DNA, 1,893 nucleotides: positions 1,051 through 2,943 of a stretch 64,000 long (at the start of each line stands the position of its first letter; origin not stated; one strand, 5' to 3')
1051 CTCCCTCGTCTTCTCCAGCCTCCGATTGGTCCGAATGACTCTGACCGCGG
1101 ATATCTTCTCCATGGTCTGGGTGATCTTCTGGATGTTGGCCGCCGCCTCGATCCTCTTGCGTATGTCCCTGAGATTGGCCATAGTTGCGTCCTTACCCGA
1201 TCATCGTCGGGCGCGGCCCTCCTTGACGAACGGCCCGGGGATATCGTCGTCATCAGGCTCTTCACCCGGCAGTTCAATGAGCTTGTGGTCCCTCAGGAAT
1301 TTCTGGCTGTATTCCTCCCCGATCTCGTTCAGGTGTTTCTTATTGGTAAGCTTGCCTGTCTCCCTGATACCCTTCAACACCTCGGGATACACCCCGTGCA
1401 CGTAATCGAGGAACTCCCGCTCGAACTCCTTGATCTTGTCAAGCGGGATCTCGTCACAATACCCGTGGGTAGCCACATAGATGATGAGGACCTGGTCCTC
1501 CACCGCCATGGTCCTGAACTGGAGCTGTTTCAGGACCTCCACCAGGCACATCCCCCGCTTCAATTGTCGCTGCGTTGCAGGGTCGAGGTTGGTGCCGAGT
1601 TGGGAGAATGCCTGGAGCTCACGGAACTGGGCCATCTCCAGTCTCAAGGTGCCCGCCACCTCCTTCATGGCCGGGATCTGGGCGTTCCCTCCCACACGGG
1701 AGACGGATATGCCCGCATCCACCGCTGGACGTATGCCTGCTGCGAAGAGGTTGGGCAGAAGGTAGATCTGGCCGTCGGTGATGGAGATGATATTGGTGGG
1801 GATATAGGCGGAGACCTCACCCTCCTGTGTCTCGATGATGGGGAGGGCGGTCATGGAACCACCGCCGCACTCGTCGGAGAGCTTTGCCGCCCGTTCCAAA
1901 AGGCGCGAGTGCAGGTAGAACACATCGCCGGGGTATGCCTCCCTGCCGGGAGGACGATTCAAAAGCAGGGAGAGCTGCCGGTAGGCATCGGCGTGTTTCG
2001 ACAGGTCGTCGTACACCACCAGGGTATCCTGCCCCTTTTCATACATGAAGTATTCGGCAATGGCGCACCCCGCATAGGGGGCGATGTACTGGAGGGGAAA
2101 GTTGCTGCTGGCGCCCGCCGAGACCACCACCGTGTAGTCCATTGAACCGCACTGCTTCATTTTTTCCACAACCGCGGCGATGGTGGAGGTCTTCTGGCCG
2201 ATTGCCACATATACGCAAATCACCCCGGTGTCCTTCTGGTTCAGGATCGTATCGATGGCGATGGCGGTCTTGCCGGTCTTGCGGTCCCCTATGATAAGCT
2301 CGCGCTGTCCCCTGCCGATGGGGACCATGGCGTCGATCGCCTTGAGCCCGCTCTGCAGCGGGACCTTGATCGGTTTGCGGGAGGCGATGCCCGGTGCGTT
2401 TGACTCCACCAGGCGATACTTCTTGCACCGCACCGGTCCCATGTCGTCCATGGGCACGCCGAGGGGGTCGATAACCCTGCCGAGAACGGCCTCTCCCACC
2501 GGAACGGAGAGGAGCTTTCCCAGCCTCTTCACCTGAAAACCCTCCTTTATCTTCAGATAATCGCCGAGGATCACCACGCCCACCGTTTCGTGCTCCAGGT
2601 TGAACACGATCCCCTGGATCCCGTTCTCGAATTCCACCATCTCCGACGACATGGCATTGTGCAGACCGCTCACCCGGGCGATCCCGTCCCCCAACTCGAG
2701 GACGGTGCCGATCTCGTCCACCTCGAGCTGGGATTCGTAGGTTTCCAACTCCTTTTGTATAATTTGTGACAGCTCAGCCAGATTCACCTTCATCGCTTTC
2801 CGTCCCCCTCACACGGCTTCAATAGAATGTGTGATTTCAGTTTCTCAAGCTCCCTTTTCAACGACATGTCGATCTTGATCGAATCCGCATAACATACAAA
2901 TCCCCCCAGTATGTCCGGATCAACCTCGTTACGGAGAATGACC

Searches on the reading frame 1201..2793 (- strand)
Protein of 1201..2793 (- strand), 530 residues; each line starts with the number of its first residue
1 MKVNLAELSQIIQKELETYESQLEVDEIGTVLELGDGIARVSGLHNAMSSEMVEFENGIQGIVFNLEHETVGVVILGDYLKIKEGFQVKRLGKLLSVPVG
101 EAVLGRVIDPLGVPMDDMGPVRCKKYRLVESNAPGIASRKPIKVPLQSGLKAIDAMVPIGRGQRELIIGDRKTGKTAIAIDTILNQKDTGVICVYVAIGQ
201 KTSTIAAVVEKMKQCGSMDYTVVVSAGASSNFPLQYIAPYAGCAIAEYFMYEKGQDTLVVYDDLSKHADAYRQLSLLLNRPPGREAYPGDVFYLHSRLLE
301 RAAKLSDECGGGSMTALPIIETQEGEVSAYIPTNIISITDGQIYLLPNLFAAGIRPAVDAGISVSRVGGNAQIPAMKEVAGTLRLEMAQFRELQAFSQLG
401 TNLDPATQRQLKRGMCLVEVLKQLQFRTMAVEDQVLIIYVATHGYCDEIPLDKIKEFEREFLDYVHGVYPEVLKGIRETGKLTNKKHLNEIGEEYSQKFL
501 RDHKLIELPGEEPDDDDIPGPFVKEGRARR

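Call 65: search_protein_families(library=pfam, proteins=[window:1201-2793:-], max_evalue=0.00001)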
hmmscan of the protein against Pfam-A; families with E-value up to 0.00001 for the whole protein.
window:1201-2793:- (530 aa): 3 families
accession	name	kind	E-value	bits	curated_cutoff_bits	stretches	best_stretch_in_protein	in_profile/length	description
PF00006.31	ATP-synt_ab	-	1.9e-79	266.6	29.5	1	149-365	1-213/213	ATP synthase alpha/beta family, nucleotide-binding domain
PF00306.32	ATP-synt_ab_C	-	4.4e-42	143.8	27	1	372-488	1-119/126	ATP synthase alpha/beta chain, C terminal domain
PF02874.29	ATP-synt_ab_N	-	4.6e-15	56.3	20.9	1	25-92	2-69/69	ATP synthase alpha/beta family, beta-barrel domain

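Call 66: find_homologous_proteins(query=window:1201-2793:-, max_evalue=1e-50)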
Query window:1201-2793:- (530 aa): 8000 proteins with E <= 1e-50 among 8000 candidates; the best 120 are listed.
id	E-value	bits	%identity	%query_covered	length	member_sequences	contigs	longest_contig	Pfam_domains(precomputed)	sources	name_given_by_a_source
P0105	0.0e+0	1178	100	100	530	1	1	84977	PF00306.33,PF02874.30,PF00006.32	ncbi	ncbi:MAG: F0F1 ATP synthase subunit alpha [bacterium]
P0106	0.0e+0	1063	92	99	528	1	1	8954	PF00306.33,PF02874.30,PF00006.32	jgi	-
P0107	0.0e+0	1020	87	99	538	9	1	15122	PF00306.33,PF02874.30,PF00006.32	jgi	jgi:F-type H+-transporting ATPase subunit alpha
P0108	0.0e+0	1015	86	99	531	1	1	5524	PF00306.33,PF02874.30,PF00006.32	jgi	jgi:F-type H+-transporting ATPase subunit alpha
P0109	1.6e-298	1008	88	99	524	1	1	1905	PF00306.33,PF02874.30,PF00006.32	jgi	-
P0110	4.4e-291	984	83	98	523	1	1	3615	PF00306.33,PF02874.30,PF00006.32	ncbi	-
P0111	3.7e-286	968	82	98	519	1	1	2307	PF00306.33,PF02874.30,PF00006.32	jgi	-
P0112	1.4e-281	952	84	95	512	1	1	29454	PF00306.33,PF02874.30,PF00006.32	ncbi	-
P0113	3.4e-277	938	81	96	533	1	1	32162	PF00306.33,PF02874.30,PF00006.32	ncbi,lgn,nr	ncbi:F0F1 ATP synthase subunit alpha [bacterium]|nr:F0F1 ATP synthase subunit alpha [bacterium]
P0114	5.0e-270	914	78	98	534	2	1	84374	PF00306.33,PF02874.30,PF00006.32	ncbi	ncbi:MAG: F0F1 ATP synthase subunit alpha [bacterium]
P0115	4.2e-245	832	73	95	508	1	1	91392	PF00306.33,PF02874.30,PF00006.32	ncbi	ncbi:MAG: F0F1 ATP synthase subunit alpha [bacterium]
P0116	6.2e-244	828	72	95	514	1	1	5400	PF00306.33,PF02874.30,PF00006.32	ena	-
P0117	5.2e-239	812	72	95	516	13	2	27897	PF00306.33,PF02874.30,PF00006.32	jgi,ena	-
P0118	6.0e-233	792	70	95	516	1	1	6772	PF00306.33,PF02874.30,PF00006.32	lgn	-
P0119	1.6e-231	787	70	95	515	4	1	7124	PF00306.33,PF02874.30,PF00006.32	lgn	-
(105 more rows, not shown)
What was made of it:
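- Tried and rejected: The nearest named relatives are Spirochaetota, at about 66% (call 66).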
